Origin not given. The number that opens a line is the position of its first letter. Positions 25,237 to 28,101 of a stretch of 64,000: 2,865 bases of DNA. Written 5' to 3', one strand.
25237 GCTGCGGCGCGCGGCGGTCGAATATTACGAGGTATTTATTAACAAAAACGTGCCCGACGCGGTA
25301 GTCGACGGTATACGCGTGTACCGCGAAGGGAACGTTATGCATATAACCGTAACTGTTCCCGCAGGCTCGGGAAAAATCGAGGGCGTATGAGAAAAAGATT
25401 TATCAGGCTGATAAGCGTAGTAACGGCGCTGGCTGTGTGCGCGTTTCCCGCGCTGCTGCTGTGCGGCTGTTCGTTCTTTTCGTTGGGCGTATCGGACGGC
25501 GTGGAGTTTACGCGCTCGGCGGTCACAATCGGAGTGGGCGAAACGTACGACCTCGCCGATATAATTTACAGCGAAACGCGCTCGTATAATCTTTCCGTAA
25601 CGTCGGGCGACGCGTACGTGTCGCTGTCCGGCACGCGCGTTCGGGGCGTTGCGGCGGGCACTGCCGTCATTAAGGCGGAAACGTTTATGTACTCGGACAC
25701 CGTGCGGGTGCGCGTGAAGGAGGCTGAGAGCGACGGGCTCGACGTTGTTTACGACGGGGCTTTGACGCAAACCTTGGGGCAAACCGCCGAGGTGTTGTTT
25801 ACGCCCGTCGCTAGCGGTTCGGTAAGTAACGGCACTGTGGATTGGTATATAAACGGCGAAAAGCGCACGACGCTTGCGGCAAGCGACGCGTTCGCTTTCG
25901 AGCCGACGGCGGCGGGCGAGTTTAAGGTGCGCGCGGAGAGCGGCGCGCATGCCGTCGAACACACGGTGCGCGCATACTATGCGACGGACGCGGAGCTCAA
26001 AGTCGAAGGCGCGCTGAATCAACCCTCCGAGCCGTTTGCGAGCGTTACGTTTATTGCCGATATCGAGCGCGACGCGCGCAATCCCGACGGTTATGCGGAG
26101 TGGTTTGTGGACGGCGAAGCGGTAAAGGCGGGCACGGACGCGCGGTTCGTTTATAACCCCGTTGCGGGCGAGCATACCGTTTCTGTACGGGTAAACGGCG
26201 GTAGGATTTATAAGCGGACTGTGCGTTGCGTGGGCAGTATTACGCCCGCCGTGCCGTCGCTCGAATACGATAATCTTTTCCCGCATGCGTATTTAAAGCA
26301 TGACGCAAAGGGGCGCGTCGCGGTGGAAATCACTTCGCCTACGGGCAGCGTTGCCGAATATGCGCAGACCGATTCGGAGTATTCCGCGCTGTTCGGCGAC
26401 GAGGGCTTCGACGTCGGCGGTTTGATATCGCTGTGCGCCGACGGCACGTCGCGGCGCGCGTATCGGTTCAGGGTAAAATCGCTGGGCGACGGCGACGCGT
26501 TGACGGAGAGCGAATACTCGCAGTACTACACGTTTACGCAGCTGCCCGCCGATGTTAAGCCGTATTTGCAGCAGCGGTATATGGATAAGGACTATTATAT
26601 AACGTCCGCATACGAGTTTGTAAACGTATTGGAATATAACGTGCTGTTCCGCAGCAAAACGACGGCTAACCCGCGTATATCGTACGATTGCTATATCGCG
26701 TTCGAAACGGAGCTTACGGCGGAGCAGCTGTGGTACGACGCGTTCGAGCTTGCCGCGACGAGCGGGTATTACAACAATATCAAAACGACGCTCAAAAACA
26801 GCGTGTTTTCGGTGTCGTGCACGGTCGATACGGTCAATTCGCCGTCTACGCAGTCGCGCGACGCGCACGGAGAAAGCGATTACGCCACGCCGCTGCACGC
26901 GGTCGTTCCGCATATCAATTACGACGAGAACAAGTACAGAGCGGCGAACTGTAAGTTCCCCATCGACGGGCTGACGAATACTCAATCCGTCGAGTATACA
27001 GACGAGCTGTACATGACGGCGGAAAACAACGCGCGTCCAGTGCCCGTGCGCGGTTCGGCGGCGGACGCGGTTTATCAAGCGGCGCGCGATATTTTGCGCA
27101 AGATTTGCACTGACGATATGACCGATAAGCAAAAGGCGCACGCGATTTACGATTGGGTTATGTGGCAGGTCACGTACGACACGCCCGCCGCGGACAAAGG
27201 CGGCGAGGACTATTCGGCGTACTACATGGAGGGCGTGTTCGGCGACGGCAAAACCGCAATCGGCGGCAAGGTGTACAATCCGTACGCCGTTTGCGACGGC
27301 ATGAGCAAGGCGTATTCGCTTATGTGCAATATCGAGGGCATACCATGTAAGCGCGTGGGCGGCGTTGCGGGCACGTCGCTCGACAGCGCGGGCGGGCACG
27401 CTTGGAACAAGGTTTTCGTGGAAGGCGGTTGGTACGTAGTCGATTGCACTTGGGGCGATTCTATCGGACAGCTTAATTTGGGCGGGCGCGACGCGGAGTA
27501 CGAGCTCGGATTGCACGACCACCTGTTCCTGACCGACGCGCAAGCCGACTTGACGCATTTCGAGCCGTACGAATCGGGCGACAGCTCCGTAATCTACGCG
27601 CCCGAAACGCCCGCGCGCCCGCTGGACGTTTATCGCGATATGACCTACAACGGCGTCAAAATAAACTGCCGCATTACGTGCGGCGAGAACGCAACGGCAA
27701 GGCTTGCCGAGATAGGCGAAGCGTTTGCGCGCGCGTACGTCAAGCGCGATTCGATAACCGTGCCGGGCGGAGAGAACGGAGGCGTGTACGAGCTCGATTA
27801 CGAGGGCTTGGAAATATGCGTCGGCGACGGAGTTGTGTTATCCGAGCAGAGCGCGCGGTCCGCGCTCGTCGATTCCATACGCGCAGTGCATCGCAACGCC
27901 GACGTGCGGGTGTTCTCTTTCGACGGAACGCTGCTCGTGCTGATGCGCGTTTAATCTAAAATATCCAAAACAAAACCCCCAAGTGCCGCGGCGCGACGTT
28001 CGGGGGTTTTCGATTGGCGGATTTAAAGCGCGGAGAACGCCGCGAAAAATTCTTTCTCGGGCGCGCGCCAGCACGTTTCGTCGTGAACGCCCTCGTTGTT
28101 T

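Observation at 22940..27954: Tandem BIG2/transglutaminase-like lipoprotein paralogs; the upstream copy is a pseudoenzyme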

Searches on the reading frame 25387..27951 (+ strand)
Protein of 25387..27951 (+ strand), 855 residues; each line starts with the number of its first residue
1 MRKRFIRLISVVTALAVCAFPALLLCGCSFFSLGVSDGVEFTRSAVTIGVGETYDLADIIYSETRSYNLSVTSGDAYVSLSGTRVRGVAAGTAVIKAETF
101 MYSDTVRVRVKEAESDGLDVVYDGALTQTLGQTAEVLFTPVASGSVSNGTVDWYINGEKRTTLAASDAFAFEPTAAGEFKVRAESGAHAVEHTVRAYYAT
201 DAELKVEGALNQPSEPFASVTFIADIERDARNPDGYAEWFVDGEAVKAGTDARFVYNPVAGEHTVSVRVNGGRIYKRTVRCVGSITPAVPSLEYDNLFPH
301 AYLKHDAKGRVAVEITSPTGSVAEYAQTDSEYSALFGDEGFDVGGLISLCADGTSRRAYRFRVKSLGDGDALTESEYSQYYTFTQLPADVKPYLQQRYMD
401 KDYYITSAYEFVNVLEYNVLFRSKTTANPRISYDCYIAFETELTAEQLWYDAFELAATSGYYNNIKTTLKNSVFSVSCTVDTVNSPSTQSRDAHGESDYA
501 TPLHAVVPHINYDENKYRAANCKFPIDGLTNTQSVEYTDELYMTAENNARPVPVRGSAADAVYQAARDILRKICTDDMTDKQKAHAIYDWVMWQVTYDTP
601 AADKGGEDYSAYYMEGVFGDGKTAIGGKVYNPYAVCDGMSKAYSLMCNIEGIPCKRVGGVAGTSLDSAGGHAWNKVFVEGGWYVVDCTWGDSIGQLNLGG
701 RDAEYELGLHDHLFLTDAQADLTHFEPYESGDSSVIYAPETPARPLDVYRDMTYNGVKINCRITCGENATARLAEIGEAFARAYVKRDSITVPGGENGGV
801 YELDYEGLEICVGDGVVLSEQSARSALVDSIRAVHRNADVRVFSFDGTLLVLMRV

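Call 5: search_protein_families(library=pfam, proteins=[window:25387-27951:+], max_evalue=1)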
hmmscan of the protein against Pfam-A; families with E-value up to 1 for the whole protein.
window:25387-27951:+ (855 aa): 2 families
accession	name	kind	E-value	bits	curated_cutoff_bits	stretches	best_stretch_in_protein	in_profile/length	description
PF01841.26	Transglut_core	-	2.1e-14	54.1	23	1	569-687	3-108/108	Transglutaminase-like superfamily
PF06832.18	BiPBP_C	-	5.9e-07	29.7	26.8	1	230-275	39-86/90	Penicillin-Binding Protein C-terminus Family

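Call 7: search_protein_families(library=ncbifam, proteins=[window:25387-27951:+], max_evalue=1)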
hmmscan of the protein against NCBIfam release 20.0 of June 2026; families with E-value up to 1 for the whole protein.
window:25387-27951:+ (855 aa): 2 families
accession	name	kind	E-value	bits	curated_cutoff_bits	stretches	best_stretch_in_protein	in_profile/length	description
NF045980.1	MAG6410_fam_LP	equivalog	1.3e-14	53.6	450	1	564-694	152-266/622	MAG6410 family transglutaminase-related lipoprotein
TIGR02073.1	PBP_1c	equivalog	0.21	10.1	494.2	0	226-280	670-726/728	penicillin-binding protein 1C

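Call 9: find_homologous_proteins(query=window:25387-27951:+, max_evalue=0.001)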
Query window:25387-27951:+ (855 aa): 27 proteins with E <= 0.001 among 8000 candidates.
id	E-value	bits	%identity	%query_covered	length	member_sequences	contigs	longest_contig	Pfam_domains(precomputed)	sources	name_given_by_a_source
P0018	0.0e+0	1944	99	100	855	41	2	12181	PF06832.19,PF01841.26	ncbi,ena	-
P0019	0.0e+0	1533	77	100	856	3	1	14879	PF01841.26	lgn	-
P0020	0.0e+0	1283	65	100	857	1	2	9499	PF06832.19,PF01841.26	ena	-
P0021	0.0e+0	1027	54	100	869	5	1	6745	PF02368.25,PF06832.19,PF01841.26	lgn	-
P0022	3.0e-284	964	52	100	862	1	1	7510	PF01841.26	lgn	-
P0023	7.8e-280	949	51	100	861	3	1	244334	PF06832.19,PF01841.26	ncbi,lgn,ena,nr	ncbi:MAG: hypothetical protein J1F33_02325 [Clostridiales bacterium]|nr:hypothetical protein [Clostr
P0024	3.1e-276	937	50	99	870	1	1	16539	PF06832.19,PF01841.26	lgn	-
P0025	7.4e-276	936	51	98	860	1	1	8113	PF06832.19,PF01841.26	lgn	-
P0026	1.4e-275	935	51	100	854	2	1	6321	PF01841.26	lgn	-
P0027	3.5e-273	927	51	99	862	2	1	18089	PF01841.26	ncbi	-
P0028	7.1e-272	923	50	100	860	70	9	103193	PF06832.19,PF01841.26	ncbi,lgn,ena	-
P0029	9.7e-271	919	49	99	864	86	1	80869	PF01841.26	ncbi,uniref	ncbi:transglutaminase domain-containing protein [Anaerocaecibacter muris]|uniref:transglutaminase do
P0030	3.1e-262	891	49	100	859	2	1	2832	PF01841.26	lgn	-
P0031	2.0e-258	878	50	97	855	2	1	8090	PF01841.26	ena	-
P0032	1.1e-254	866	49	97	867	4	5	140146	PF02368.25,PF01841.26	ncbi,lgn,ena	-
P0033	6.9e-253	860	47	99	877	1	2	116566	PF01841.26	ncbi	-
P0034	1.2e-251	856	47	100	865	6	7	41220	PF06832.19,PF01841.26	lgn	-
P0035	2.2e-246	838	47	100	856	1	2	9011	PF01841.26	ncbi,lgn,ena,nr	ncbi:MAG: hypothetical protein K2I75_08360 [Clostridiales bacterium]|nr:hypothetical protein [Clostr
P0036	6.1e-244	830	48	100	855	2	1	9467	PF06832.19,PF01841.26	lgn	-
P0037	8.8e-243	826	48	100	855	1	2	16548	PF01841.26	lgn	-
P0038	1.6e-242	825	48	100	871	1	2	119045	PF01841.26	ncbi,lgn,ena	-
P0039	1.7e-241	822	47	100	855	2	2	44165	PF01841.26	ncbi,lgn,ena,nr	ncbi:MAG: hypothetical protein K2M89_00585 [Clostridiales bacterium]|nr:hypothetical protein [Clostr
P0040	6.0e-240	817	47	100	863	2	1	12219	PF01841.26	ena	-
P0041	4.4e-235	801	47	97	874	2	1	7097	PF06832.19,PF01841.26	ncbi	-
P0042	9.2e-235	800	47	97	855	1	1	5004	PF01841.26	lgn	-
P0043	6.3e-231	787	44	99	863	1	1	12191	PF01841.26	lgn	-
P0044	1.6e-214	733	56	67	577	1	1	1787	PF01841.26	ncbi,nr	ncbi:MAG: hypothetical protein K2L54_04315, partial [Clostridiales bacterium]|nr:hypothetical protei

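Call 13: find_related_loci(query=A2, collection=genome_contigs, flank=8000)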
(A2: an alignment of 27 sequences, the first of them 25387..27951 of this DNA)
Query A2 (855 aa) in genome_contigs; peptide patterns used: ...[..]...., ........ (x = any residue, [..] = any of these).
263 stretches matched a pattern; 249 encode a relative of the query (tblastn E <= 1e-3); the best 80 are kept; 79 distinct loci.
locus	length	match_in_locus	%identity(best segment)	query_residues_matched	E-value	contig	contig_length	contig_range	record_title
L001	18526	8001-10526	52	6-854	0e+0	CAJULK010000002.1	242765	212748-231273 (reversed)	MAG TPA_asm: uncultured Christensenellaceae bacterium isolate MGBC159740 genome assembly, contig: MGBC159740.2, whole ge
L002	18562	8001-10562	51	3-853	0e+0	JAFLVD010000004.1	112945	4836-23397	MAG: Clostridiales bacterium isolate HAN096 Seq4, whole genome shotgun sequence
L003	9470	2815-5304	52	27-854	0e+0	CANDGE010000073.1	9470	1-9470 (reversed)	MAG TPA_asm: uncultured Clostridia bacterium isolate ERR6760059_bin.82_metawrap_v1.3_MAG genome assembly, contig: ERZ128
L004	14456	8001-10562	51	1-853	0e+0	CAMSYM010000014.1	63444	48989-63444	MAG TPA_asm: uncultured Clostridia bacterium isolate ERR899289_bin.26_metawrap_v1.3_MAG genome assembly, contig: ERZ1340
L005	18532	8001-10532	50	5-849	0e+0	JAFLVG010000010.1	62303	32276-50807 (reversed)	MAG: Clostridiales bacterium isolate HAN099 Seq10, whole genome shotgun sequence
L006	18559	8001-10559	50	3-854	0e+0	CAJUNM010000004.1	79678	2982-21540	MAG TPA_asm: uncultured Christensenellaceae bacterium isolate MGBC143965 genome assembly, contig: MGBC143965.4, whole ge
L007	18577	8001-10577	50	5-854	0e+0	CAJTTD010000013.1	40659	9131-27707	MAG TPA_asm: uncultured Christensenella sp. isolate MGBC108895 genome assembly, contig: MGBC108895.13, whole genome shot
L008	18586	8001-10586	48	1-854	0e+0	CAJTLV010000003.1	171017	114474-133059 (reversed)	MAG TPA_asm: uncultured Christensenella sp. isolate MGBC100320 genome assembly, contig: MGBC100320.3, whole genome shotg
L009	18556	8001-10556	49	1-853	0e+0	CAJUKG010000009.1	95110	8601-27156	MAG TPA_asm: uncultured Christensenellaceae bacterium isolate MGBC158472 genome assembly, contig: MGBC158472.9, whole ge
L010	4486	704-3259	48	2-854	0e+0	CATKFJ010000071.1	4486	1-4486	MAG: uncultured bacterium isolate iMGMC-891_1678881701 genome assembly, contig: MegahitA5_210743, whole genome shotgun s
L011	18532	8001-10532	49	7-854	0e+0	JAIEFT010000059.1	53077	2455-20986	MAG: Clostridiales bacterium isolate SC0399_S13_7 SC0399_S13_7_contig_59, whole genome shotgun sequence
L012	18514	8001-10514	49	24-854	0e+0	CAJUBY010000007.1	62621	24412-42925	MAG TPA_asm: uncultured Christensenella sp. isolate MGBC129342 genome assembly, contig: MGBC129342.7, whole genome shotg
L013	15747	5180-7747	49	7-854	0e+0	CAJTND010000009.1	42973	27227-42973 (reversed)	MAG TPA_asm: uncultured Christensenella sp. isolate MGBC107581 genome assembly, contig: MGBC107581.9, whole genome shotg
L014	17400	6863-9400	49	3-854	0e+0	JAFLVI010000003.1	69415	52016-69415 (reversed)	MAG: Clostridiales bacterium isolate HAN101 Seq3, whole genome shotgun sequence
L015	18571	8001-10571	48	5-854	0e+0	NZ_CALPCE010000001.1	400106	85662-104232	Anaerocaecibacter muris strain CLA-AA-M11 NODE_1_length_400106_cov_444.264081, whole genome shotgun sequence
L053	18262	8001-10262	31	1-726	3e-78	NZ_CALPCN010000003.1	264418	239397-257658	Pumilibacter muris strain CLA-AA-M08 NODE_3_length_264418_cov_367.729160, whole genome shotgun sequence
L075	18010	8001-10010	26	46-690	1e-39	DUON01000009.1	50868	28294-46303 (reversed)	MAG TPA_asm: Clostridiales bacterium isolate AS08sgBPME_178 128264_AS08, whole genome shotgun sequence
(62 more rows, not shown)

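Call 19: search_solved_structures(query=A2, max_evalue=0.01, show_alignments=2)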
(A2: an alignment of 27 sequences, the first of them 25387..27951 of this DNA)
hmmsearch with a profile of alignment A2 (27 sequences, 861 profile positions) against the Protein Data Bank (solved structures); distinct sequences matched with E-value up to 0.01: 3.
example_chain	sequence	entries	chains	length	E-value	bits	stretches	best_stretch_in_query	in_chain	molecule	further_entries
9crn_A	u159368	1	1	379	5.7e-14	54.2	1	629-722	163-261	Transglutaminase-like domain-containing protein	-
8opr_A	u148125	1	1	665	8.7e-06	27.2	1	45-145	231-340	S-layer protein EA1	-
7x30_P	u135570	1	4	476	0.0015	19.8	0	37-128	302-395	Hoc-like protein ORF90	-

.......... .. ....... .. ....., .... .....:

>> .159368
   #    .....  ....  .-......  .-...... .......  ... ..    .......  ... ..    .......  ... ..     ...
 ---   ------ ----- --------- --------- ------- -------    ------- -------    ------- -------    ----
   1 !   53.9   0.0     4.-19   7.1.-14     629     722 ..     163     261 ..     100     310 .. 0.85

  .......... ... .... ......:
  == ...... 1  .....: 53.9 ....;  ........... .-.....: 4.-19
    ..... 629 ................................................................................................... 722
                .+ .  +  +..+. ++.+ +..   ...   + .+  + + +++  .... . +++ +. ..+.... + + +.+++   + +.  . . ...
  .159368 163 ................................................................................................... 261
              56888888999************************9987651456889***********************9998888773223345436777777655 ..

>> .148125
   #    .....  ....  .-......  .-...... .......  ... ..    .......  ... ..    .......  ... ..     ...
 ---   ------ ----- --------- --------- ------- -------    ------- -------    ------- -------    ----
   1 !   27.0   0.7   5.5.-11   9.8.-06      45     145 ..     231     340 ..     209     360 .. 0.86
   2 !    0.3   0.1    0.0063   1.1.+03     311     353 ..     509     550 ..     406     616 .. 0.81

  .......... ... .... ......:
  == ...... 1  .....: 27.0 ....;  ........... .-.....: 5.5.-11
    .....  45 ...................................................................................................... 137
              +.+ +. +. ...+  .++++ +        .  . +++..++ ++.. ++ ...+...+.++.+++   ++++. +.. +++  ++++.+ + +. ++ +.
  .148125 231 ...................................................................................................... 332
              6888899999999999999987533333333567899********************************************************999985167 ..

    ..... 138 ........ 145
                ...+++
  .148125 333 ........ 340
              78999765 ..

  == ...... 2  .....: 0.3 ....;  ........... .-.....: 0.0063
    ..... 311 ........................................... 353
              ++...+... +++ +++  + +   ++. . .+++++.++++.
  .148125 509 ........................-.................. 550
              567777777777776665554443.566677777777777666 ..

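Call 59: search_protein_families(library=pfam, proteins=[L075:3760-6933:+, L075:6948-10364:+, L075:10377-11222:+, L075:11222-12022:+, L053:7875-10688:+], max_evalue=0.001)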
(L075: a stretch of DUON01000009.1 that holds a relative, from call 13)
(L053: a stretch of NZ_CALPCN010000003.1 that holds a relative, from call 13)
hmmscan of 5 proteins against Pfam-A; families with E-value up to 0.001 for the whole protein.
L075:3760-6933:+ (1058 aa): 2 families
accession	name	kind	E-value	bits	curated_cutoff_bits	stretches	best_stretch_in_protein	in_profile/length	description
PF02368.24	Big_2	-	7.1e-10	39.1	22.8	1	161-198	30-66/79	Bacterial Ig-like domain (group 2)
PF01841.26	Transglut_core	-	1.1e-07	32.5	23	1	816-926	3-108/108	Transglutaminase-like superfamily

L075:6948-10364:+ (1139 aa): 1 family
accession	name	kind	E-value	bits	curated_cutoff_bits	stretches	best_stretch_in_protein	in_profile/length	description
PF01841.26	Transglut_core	-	4.9e-09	36.9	23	1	901-1018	2-108/108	Transglutaminase-like superfamily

L075:10377-11222:+ (282 aa): 0 families

L075:11222-12022:+ (267 aa): 1 family
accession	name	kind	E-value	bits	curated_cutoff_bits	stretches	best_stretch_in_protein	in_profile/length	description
PF02585.22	PIG-L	-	7.2e-18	65.8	28.2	1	20-148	1-128/129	GlcNAc-PI de-N-acetylase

L053:7875-10688:+ (938 aa): 3 families
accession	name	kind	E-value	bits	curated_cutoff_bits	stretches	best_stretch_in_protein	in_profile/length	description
PF01841.26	Transglut_core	-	2.5e-12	47.5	23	1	649-759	5-108/108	Transglutaminase-like superfamily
PF06832.18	BiPBP_C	-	0.00014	22.1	26.8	0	305-347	39-84/90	Penicillin-Binding Protein C-terminus Family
PF02368.24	Big_2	-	0.00019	21.8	22.8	1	107-167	25-77/79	Bacterial Ig-like domain (group 2)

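Call 69: list_cluster_members(proteins=[P0018, P0001, P0029, P0011])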
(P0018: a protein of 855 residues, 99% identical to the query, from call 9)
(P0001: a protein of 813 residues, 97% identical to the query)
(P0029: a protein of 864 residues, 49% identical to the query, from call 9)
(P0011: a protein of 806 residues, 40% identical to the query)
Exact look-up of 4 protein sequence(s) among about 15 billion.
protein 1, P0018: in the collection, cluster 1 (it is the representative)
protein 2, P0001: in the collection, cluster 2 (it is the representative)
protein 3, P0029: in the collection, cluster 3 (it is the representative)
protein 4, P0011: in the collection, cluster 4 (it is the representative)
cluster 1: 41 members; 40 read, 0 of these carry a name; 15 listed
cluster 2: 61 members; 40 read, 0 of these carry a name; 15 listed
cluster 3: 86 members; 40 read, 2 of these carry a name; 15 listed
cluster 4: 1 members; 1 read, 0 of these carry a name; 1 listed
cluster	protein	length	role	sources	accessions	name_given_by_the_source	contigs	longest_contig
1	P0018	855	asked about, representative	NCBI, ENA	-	-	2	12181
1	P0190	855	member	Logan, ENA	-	-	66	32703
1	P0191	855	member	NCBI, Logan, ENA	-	-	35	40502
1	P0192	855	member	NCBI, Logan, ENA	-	-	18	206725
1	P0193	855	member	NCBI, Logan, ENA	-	-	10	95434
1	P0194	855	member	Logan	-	-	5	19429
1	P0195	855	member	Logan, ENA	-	-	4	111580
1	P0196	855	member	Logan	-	-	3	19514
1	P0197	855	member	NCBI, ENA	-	-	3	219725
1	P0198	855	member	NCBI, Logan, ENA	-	-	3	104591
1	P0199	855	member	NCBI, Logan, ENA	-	-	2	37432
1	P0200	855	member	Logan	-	-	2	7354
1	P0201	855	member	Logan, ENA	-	-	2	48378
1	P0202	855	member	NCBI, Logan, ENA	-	-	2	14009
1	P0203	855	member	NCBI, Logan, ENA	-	-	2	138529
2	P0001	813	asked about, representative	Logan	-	-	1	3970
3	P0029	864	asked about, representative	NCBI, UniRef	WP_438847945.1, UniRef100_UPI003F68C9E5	transglutaminase domain-containing protein [Anaerocaecibacter muris] | transglutaminase domain-containing protein n=1 Tax=Anaerocaecibacter muris TaxID=2941513 ...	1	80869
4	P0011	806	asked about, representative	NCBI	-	-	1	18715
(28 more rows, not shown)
